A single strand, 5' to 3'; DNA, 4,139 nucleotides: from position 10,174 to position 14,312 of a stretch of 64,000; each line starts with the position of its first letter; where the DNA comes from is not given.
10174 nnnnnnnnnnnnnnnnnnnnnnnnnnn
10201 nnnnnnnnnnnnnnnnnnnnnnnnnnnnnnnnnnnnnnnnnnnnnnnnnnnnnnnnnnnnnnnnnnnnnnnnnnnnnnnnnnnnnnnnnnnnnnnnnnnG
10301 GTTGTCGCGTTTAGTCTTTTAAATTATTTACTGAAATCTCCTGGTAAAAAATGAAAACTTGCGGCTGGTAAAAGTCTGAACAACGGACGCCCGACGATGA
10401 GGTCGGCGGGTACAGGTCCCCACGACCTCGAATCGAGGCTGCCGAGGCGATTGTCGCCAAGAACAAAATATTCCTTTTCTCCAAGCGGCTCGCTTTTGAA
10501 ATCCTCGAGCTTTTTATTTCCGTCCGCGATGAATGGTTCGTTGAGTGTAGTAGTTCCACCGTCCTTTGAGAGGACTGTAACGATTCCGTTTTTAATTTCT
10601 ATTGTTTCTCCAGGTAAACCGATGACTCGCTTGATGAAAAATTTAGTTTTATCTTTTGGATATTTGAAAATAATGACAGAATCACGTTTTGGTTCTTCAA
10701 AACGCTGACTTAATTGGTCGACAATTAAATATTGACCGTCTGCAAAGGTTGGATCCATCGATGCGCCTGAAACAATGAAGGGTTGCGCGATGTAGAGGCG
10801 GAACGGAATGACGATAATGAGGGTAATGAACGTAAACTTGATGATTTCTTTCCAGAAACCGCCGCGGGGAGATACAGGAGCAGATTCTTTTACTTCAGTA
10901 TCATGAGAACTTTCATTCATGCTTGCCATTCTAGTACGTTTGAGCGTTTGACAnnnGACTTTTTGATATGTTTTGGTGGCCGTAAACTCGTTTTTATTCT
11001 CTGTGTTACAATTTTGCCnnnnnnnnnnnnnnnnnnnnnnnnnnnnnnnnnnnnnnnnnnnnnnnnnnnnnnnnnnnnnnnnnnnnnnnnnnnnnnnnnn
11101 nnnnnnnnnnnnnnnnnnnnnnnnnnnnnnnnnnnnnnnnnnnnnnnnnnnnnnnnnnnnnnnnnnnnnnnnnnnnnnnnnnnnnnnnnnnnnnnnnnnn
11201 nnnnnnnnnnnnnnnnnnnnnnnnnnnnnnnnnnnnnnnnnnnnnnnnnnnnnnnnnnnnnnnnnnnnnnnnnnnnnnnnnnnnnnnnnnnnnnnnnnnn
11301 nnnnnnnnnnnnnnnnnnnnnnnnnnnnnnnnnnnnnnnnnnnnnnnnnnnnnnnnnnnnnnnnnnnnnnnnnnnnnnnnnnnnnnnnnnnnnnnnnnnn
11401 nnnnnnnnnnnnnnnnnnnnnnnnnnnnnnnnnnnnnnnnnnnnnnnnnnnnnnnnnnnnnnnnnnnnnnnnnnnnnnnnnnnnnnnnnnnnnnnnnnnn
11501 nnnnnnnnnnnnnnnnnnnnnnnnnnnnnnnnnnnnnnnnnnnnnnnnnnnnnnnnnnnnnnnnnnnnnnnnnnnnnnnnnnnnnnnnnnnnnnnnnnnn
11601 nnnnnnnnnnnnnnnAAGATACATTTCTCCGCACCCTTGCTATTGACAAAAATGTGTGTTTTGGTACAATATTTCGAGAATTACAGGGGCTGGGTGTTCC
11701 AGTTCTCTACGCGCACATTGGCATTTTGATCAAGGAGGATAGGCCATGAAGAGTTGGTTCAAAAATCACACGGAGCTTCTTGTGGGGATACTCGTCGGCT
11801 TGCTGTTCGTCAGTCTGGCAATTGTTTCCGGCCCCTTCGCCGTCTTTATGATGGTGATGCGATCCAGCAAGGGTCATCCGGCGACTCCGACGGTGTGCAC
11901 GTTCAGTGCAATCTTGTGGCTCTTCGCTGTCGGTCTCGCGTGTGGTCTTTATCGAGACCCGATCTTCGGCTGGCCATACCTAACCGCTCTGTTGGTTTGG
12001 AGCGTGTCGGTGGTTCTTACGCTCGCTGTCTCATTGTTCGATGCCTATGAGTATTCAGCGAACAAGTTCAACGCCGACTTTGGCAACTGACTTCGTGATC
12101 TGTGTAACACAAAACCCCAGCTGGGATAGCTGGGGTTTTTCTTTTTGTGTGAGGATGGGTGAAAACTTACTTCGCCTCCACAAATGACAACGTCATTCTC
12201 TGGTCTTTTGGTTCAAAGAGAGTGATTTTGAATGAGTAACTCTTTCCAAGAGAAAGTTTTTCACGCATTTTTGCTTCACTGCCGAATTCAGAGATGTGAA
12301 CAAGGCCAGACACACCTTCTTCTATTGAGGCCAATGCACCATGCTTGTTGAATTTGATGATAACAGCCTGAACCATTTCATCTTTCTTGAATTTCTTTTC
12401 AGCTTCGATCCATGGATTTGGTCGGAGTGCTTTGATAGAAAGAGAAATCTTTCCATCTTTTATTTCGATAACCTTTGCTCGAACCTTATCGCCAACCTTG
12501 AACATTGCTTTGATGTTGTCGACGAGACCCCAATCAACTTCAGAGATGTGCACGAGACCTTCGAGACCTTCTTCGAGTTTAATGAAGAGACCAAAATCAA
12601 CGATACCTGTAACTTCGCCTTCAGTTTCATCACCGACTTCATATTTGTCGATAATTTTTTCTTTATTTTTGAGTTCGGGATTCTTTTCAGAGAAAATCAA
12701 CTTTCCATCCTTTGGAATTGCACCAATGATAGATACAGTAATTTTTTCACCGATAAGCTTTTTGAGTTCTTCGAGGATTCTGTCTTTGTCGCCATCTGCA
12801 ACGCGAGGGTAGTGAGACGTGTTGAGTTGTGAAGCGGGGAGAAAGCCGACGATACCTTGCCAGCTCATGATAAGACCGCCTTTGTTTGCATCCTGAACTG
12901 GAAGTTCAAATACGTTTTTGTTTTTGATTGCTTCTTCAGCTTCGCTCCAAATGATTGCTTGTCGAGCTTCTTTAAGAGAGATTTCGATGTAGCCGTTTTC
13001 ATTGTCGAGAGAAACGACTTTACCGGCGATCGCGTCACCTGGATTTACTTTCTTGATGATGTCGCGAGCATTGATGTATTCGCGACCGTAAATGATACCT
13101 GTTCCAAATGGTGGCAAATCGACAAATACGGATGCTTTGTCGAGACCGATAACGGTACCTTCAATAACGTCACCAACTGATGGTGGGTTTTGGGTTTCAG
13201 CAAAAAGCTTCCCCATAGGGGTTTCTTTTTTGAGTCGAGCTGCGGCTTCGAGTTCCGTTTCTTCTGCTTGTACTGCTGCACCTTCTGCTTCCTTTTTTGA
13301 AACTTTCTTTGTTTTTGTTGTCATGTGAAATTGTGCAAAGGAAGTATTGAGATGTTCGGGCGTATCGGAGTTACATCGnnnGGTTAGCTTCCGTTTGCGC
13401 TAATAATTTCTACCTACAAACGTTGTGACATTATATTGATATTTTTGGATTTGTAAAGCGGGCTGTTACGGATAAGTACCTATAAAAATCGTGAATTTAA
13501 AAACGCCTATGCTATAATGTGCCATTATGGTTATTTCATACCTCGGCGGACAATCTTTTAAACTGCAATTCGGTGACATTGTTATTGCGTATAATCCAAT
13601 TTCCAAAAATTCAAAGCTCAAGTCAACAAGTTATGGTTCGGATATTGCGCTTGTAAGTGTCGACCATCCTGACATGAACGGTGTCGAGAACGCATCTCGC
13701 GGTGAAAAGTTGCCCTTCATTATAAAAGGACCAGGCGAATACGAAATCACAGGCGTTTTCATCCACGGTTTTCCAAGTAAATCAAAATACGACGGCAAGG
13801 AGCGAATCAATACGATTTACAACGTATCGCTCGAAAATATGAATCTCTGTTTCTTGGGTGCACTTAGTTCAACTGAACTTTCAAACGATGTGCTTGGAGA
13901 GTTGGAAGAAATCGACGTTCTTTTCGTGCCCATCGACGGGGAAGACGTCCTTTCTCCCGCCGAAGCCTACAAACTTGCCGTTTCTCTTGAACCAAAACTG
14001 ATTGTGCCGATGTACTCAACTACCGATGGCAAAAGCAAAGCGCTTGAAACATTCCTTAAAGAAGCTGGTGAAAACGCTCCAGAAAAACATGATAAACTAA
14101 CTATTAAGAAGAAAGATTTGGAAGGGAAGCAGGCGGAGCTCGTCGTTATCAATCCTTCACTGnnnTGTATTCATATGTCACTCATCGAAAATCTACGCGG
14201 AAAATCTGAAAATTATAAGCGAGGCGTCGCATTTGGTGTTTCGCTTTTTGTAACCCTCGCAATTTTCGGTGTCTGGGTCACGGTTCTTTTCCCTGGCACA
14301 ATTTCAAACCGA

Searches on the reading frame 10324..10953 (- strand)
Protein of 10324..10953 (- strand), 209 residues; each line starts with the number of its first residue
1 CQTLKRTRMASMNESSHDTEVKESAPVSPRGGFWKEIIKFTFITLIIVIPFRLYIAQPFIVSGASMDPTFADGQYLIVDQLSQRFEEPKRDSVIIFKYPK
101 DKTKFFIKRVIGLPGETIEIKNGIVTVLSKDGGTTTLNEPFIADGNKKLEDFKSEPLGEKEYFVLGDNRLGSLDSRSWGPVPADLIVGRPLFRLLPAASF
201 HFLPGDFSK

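Call 55: search_protein_families(library=pfam, proteins=[window:10324-10953:-], max_evalue=0.01)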
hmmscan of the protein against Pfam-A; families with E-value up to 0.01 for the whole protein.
window:10324-10953:- (209 aa): 2 families
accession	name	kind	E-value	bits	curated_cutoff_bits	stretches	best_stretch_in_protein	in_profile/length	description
PF10502.14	Peptidase_S26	-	1.2e-41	142.9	22.9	1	34-193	1-166/168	Signal peptidase, peptidase S26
PF00717.28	Peptidase_S24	-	0.00035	20.7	23.3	1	61-121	40-92/116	Peptidase S24-like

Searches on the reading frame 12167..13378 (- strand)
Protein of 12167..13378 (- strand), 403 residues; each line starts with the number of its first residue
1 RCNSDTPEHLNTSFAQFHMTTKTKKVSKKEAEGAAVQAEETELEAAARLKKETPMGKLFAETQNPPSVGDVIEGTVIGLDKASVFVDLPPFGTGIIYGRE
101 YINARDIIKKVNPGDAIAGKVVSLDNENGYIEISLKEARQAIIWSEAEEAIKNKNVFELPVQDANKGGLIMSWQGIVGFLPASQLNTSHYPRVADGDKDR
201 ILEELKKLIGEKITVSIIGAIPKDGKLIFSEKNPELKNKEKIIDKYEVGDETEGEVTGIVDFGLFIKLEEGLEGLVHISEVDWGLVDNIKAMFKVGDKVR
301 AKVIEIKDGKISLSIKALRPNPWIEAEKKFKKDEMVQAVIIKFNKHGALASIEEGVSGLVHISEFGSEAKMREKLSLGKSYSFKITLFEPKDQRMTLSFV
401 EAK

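Call 55: search_protein_families(library=pfam, proteins=[window:12167-13378:-], max_evalue=0.01)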
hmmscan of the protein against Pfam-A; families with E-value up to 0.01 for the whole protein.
window:12167-13378:- (403 aa): 6 families
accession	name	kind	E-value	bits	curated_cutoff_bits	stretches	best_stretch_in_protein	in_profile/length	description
PF00575.29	S1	-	2.2e-38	130.9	22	3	245-316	1-74/74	S1 RNA binding domain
PF21543.3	CvfB_2nd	-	1.6e-07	31.6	27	0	294-316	52-75/76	Virulence regulatory factor CvfB, second domain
PF23459.1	S1_RRP5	-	1.4e-06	29.2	27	0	331-399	2-72/72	RRP5 S1 domain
PF21710.3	Spt6_S1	-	5.2e-06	27.1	27.5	0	263-313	31-82/91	Spt6, S1/OB domain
PF24685.1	OB_RRP5_4th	-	1.1e-05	25.8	31.5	0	272-307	37-72/92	RRP5 OB-fold domain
PF13509.12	S1_2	-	0.001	19.6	21.8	0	252-282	5-35/61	S1 domain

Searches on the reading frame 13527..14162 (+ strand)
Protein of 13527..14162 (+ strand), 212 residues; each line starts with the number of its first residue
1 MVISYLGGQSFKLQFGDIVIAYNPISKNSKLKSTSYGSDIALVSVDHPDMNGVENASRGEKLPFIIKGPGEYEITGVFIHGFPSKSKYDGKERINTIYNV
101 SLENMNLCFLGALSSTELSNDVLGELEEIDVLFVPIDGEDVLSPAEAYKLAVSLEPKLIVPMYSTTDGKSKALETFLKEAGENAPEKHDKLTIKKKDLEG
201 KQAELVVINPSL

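Call 55: search_protein_families(library=pfam, proteins=[window:13527-14162:+], max_evalue=0.01)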
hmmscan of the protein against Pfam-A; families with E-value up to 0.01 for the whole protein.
window:13527-14162:+ (212 aa): 1 family
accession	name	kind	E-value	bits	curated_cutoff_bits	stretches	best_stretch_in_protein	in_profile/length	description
PF13483.12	Lactamase_B_3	-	5.5e-25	88.6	24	1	3-162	2-159/160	Beta-lactamase superfamily domain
